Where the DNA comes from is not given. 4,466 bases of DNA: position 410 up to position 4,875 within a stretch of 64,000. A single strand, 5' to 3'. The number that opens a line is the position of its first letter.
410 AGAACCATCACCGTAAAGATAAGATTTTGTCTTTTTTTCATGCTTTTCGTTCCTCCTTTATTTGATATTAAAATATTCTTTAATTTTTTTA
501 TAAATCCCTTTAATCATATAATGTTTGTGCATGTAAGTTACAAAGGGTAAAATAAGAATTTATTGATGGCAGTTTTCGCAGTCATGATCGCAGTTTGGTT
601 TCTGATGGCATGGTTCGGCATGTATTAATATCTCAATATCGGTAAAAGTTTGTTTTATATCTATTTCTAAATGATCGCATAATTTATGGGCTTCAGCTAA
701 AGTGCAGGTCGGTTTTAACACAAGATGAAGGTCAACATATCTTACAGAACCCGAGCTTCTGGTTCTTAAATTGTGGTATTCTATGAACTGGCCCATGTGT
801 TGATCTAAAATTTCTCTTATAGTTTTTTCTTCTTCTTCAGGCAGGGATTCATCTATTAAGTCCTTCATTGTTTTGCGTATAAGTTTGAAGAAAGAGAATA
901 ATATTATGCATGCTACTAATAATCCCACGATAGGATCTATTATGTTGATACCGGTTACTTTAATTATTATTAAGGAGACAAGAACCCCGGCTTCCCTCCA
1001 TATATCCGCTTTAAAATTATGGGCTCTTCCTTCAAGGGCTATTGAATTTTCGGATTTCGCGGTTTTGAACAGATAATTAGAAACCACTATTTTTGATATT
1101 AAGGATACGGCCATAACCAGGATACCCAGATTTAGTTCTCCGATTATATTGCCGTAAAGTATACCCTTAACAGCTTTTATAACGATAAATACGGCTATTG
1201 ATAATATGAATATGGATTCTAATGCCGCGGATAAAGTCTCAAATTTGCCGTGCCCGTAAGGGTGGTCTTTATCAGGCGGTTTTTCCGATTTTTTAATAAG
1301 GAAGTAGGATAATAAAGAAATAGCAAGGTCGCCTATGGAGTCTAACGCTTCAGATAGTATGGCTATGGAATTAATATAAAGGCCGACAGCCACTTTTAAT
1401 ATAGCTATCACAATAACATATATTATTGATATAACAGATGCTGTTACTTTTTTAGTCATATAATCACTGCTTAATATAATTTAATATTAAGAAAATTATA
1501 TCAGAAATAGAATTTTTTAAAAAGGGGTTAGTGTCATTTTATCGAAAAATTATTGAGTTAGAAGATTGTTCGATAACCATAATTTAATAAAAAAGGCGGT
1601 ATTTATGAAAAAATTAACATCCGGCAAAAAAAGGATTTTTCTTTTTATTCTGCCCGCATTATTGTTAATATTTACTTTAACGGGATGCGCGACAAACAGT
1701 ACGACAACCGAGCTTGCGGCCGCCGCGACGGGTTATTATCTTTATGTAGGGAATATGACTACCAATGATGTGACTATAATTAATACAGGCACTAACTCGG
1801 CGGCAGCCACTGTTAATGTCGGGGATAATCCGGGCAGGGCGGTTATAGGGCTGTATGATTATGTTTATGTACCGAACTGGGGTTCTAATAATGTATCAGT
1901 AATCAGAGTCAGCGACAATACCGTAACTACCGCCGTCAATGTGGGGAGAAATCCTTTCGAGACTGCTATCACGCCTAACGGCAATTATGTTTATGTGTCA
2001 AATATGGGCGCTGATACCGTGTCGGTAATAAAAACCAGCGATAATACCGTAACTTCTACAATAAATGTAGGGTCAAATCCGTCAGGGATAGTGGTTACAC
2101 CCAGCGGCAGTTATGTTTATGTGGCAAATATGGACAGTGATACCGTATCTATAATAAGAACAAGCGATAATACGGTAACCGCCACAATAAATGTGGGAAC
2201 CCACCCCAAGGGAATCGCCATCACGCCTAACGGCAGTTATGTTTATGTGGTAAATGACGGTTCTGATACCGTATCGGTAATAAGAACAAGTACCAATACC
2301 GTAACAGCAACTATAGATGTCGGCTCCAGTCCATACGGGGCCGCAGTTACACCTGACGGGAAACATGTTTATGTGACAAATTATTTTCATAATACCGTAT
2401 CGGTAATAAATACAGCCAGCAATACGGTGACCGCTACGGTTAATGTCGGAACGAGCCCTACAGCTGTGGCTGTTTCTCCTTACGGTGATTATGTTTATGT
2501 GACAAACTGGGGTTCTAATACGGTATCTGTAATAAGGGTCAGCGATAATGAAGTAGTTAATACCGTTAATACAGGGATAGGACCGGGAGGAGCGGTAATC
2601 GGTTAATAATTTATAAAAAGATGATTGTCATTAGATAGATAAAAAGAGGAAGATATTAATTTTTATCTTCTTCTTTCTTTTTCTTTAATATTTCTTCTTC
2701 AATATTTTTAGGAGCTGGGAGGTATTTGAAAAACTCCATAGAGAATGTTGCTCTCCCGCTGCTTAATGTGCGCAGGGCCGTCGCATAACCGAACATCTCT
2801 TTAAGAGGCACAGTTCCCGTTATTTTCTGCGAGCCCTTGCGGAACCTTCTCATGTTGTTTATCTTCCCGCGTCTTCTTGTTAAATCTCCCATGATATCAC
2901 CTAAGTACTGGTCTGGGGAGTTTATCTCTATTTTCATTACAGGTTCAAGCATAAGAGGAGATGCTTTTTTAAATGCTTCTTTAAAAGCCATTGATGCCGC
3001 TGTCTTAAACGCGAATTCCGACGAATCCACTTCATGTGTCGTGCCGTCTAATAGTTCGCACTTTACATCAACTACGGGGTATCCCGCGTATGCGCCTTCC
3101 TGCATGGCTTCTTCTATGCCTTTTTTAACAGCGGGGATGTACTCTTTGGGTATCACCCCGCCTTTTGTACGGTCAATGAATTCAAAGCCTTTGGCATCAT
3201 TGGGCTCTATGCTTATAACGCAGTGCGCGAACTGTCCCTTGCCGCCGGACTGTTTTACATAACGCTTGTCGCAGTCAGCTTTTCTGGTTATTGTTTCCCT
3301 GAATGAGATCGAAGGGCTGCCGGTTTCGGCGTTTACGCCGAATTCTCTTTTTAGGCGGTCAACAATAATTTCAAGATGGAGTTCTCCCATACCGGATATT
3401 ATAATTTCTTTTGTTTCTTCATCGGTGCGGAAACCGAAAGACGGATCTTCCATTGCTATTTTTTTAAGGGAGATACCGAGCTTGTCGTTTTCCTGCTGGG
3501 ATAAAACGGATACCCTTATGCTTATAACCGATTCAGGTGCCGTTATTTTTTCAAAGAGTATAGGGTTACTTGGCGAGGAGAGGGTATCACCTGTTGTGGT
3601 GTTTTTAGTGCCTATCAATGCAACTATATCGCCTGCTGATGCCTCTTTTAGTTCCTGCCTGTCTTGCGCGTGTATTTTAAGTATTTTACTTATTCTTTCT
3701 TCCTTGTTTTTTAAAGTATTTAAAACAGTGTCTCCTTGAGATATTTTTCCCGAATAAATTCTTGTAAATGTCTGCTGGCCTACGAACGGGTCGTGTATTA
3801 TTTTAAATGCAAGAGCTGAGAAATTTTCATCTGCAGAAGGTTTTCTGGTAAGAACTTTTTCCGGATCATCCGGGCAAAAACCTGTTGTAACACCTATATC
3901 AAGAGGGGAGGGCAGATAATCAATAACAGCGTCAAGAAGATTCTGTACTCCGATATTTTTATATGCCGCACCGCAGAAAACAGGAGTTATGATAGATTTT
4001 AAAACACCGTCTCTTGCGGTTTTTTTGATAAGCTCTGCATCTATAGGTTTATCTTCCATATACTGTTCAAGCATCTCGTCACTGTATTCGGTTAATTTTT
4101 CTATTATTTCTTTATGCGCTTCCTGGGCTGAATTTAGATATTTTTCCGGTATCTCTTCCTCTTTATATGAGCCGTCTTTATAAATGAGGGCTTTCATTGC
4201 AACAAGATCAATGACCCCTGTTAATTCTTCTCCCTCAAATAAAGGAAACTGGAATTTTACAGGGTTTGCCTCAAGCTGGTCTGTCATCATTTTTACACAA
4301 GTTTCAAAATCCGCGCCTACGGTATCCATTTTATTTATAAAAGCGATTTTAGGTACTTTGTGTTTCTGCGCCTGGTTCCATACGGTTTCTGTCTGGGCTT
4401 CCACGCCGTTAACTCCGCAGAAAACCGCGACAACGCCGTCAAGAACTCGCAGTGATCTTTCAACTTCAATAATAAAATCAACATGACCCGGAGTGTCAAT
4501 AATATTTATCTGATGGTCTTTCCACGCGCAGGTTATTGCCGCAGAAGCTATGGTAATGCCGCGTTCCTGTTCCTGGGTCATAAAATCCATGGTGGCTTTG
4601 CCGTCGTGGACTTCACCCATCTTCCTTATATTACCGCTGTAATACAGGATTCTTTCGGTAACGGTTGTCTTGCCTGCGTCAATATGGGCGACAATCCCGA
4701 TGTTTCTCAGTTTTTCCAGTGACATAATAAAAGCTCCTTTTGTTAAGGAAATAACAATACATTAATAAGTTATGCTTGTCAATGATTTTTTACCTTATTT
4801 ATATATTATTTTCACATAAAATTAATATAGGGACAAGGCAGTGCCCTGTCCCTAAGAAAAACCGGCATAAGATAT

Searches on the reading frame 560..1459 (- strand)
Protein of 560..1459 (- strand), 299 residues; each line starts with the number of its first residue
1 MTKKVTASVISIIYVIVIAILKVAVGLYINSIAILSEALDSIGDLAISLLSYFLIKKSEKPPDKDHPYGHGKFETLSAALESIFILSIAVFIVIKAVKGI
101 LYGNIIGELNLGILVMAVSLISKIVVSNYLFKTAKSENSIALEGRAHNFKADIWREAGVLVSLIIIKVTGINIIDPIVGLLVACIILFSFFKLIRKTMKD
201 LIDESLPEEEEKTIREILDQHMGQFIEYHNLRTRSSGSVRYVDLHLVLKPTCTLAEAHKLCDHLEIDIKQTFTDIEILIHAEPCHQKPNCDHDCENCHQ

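Call 13: search_protein_families(library=pfam, proteins=[window:560-1459:-], max_evalue=0.001)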
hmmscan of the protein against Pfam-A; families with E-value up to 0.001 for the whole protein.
window:560-1459:- (299 aa): 2 families
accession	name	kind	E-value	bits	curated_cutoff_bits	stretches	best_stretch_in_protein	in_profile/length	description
PF01545.26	Cation_efflux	-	1e-40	140.1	26.6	1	9-202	2-198/198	Cation efflux family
PF16916.11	ZT_dimer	-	6.9e-21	74.5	26.7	1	206-284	1-78/78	Dimerisation domain of Zinc Transporter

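Call 30: find_encoding_contigs(protein=window:560-1459:-, flank=10000, max_places=4)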
Protein window:560-1459:- (299 aa): no gene with exactly this product is on record in the collection.

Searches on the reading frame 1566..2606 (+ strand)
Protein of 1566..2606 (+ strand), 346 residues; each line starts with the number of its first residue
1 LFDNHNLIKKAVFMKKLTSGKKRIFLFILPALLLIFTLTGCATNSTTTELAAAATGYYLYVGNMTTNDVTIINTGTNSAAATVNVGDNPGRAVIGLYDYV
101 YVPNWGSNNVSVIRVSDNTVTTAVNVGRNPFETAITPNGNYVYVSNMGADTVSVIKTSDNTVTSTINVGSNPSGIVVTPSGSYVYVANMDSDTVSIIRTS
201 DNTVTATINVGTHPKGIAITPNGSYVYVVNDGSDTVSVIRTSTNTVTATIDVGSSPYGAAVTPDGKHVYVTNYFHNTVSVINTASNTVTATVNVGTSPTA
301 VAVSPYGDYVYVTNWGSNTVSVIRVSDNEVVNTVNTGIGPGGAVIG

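Call 13: search_protein_families(library=pfam, proteins=[window:1566-2606:+], max_evalue=0.001)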
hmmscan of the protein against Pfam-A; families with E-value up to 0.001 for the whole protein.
window:1566-2606:+ (346 aa): 8 families
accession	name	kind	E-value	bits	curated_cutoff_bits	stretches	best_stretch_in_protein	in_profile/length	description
PF10282.15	Lactonase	-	1.4e-24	87.4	21.7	2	133-203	249-324/344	Lactonase, 7-bladed beta-propeller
PF21783.3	YNCE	-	7.3e-15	55.5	27.1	2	181-267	39-125/339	YNCE-like beta-propeller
PF25174.1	Beta-prop_THOC3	-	7.2e-12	45.3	305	3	217-335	52-168/272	THOC3 beta-propeller domain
PF02239.22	Cytochrom_D1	-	1.5e-07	30.7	25.5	0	187-283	10-106/368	Cytochrome D1 heme domain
PF01731.26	Arylesterase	-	1.7e-07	31.8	21.3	0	160-197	44-81/86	Arylesterase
PF20138.4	DUF6528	-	1.5e-05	24.5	23.5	0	108-146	102-140/327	Family of unknown function (DUF6528)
PF23414.1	Beta-prop_EML_2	-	1.6e-05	24.8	90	0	258-334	3-77/266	Echinoderm microtubule-associated protein second beta-propeller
PF01436.27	NHL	-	0.00013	22.2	20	0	256-280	4-27/28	NHL repeat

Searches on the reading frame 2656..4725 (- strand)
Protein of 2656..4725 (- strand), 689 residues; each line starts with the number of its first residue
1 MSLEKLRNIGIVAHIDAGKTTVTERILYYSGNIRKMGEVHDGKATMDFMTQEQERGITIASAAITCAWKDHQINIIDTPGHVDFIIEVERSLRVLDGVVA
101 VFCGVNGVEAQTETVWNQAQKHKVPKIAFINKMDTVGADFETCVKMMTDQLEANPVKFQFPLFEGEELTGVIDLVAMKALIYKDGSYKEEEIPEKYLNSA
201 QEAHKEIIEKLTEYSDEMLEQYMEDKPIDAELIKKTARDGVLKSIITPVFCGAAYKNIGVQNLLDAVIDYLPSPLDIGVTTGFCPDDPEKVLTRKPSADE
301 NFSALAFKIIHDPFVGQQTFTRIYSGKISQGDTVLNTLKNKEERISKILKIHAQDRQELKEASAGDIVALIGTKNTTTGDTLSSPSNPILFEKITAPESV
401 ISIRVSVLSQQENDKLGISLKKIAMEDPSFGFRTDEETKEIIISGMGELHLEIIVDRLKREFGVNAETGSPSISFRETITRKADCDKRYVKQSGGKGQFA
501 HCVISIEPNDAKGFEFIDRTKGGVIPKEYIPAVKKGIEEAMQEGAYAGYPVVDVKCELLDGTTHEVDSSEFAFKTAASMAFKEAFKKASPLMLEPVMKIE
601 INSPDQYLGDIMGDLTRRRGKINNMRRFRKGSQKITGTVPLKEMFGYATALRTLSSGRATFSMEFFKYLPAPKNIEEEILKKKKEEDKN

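Call 13: search_protein_families(library=pfam, proteins=[window:2656-4725:-], max_evalue=0.001)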
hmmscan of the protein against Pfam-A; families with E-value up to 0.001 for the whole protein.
window:2656-4725:- (689 aa): 8 families
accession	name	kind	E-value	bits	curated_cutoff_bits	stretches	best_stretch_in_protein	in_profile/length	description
PF00009.33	GTP_EFTU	-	9e-65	218.2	26.5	1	5-273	2-188/188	Elongation factor Tu GTP binding domain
PF03764.24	EFG_IV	-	5e-47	159.1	24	1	471-589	1-121/121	Elongation factor G, domain IV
PF00679.30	EFG_C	-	2.1e-27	95.4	27.9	1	592-678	2-88/89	Elongation factor G C-terminus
PF14492.12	EFG_III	-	4.8e-27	94.3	27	1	397-469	2-74/75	Elongation Factor G, domain III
PF22042.2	EF-G_D2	-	1.6e-15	57.4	27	1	302-384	2-83/84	Elongation factor G domain 2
PF03144.31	GTP_EFTU_D2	-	9.5e-15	55.2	30.3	1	316-382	1-72/73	Elongation factor Tu domain 2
PF16658.11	RF3_C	-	9.8e-07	29.1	40.1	1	404-484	14-94/132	Class II release factor RF3, C-terminal domain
PF01926.29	MMR_HSR1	-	0.00042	20.8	21.9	0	9-132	2-113/113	50S ribosome-binding GTPase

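Call 62: find_homologous_proteins(query=window:2656-4725:-, max_evalue=1e-100)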
Query window:2656-4725:- (689 aa): 8000 proteins with E <= 1e-100 among 8000 candidates; the best 120 are listed.
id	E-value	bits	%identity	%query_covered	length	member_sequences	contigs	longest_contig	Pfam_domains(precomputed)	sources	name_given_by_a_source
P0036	0.0e+0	1540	100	100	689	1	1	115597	PF00679.31,PF14492.13,PF00009.34,PF03764.25,PF16658.12,PF03144.32,PF22042.3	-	-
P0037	0.0e+0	1222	79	100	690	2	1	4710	PF00679.31,PF14492.13,PF00009.34,PF03764.25,PF16658.12,PF03144.32,PF22042.3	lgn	-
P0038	0.0e+0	1206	78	98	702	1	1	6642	PF00679.31,PF14492.13,PF00009.34,PF03764.25,PF16658.12,PF03144.32,PF22042.3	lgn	-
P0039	0.0e+0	1155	78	94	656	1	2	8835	PF00679.31,PF14492.13,PF00009.34,PF03764.25,PF16658.12,PF03144.32,PF22042.3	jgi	-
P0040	0.0e+0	1099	70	100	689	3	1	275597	PF00679.31,PF14492.13,PF00009.34,PF03764.25,PF03144.32,PF22042.3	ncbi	ncbi:MAG: elongation factor G [bacterium]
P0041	0.0e+0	1095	69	99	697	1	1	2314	PF00679.31,PF14492.13,PF00009.34,PF03764.25,PF03144.32,PF22042.3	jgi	jgi:elongation factor G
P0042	0.0e+0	1093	69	100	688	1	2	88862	PF00679.31,PF14492.13,PF00009.34,PF03764.25,PF03144.32,PF22042.3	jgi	jgi:elongation factor G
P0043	0.0e+0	1071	67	100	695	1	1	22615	PF00679.31,PF14492.13,PF00009.34,PF03764.25,PF16658.12,PF03144.32,PF22042.3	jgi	jgi:elongation factor G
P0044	0.0e+0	1060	68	99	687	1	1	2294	PF00679.31,PF14492.13,PF00009.34,PF03764.25,PF16658.12,PF03144.32,PF22042.3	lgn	-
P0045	0.0e+0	1052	66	100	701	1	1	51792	PF00679.31,PF14492.13,PF00009.34,PF03764.25,PF16658.12,PF03144.32,PF22042.3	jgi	jgi:elongation factor G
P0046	0.0e+0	1047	67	100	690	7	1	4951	PF00679.31,PF14492.13,PF00009.34,PF03764.25,PF16658.12,PF03144.32,PF22042.3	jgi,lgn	-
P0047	0.0e+0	1044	67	100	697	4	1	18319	PF00679.31,PF14492.13,PF00009.34,PF03764.25,PF16658.12,PF03144.32,PF22042.3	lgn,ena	-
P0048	0.0e+0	1032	67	98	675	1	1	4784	PF00679.31,PF14492.13,PF00009.34,PF03764.25,PF16658.12,PF03144.32,PF22042.3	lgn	-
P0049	0.0e+0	1029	64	100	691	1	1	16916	PF00679.31,PF14492.13,PF00009.34,PF03764.25,PF16658.12,PF03144.32,PF22042.3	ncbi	-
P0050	0.0e+0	1026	65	99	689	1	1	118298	PF00679.31,PF14492.13,PF00009.34,PF03764.25,PF16658.12,PF03144.32,PF22042.3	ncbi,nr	ncbi:MAG: elongation factor G [Candidatus Eremiobacteraeota bacterium]|nr:elongation factor G [Candi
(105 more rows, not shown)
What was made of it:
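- On CtrA regulon: Eremiobacteraeota and Spirochaetota at 62-70% identity (call 62).
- Closest known: CtrA boxes of Alphaproteobacteria. Different: CtrA is confined to Alphaproteobacteria, and this lineage is far from them (call 62).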

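Call 77: find_encoding_contigs(protein=P0039, flank=10000, max_places=2)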
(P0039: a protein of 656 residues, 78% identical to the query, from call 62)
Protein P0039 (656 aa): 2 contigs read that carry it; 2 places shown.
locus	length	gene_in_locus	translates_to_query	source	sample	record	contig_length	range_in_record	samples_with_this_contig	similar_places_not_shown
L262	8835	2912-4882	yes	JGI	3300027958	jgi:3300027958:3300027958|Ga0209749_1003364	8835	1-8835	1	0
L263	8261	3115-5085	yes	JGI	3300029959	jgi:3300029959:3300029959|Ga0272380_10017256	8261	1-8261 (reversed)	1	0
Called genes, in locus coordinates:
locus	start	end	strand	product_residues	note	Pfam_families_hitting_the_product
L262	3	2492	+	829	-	?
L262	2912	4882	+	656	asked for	PF00009:GTP_EFTU, PF22042:EF-G_D2, PF03144:GTP_EFTU_D2, PF14492:EFG_III, PF16658:RF3_C (weak), PF03764:EFG_IV, PF00679:EFG_C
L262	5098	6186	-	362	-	PF06071:YchF-GTPase_C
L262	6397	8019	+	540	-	-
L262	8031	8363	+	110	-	-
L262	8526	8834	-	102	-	?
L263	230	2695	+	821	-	PF17148:DUF5117, PF16313:DUF4953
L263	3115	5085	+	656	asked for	PF00009:GTP_EFTU, PF22042:EF-G_D2, PF03144:GTP_EFTU_D2, PF14492:EFG_III, PF16658:RF3_C (weak), PF03764:EFG_IV, PF00679:EFG_C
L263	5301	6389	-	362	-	PF06071:YchF-GTPase_C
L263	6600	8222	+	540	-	-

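Call 78: find_encoding_contigs(protein=P0042, flank=10000, max_places=1)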
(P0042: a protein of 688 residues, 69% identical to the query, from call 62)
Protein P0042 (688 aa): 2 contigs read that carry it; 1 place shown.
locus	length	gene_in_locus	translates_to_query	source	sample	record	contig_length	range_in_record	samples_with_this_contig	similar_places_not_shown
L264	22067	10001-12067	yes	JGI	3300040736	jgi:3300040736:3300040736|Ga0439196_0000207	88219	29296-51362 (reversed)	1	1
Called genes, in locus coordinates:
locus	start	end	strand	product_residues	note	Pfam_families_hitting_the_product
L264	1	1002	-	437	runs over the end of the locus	PF01595:CNNM, PF00571:CBS (weak), PF03471:CorC_HlyC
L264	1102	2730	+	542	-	PF00246:Peptidase_M14, PF24827:AstE_AspA_cat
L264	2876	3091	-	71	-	PF05016:ParE_toxin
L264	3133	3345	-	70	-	-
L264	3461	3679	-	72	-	-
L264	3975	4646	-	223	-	PF10899:AbiGi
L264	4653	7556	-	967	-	PF04313:HSDR_N (faint), PF02384:N6_Mtase, PF20473:MmeI_Mtase, PF07669:Eco57I, PF12950:TaqI_C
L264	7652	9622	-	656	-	PF07969:Amidohydro_3, PF01979:Amidohydro_1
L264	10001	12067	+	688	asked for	PF00009:GTP_EFTU, PF22042:EF-G_D2, PF03144:GTP_EFTU_D2, PF14492:EFG_III, PF03764:EFG_IV, PF00679:EFG_C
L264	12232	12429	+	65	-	PF01165:Ribosomal_S21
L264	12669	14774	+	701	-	PF07697:7TMR-HDED, PF07698:7TM-7TMR_HD, PF01966:HD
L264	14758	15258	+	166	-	PF02130:YbeY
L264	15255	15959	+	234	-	PF01219:DAGK_prokar, PF01569:PAP2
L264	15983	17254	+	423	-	PF01595:CNNM, PF00571:CBS (faint), PF03471:CorC_HlyC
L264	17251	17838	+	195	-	-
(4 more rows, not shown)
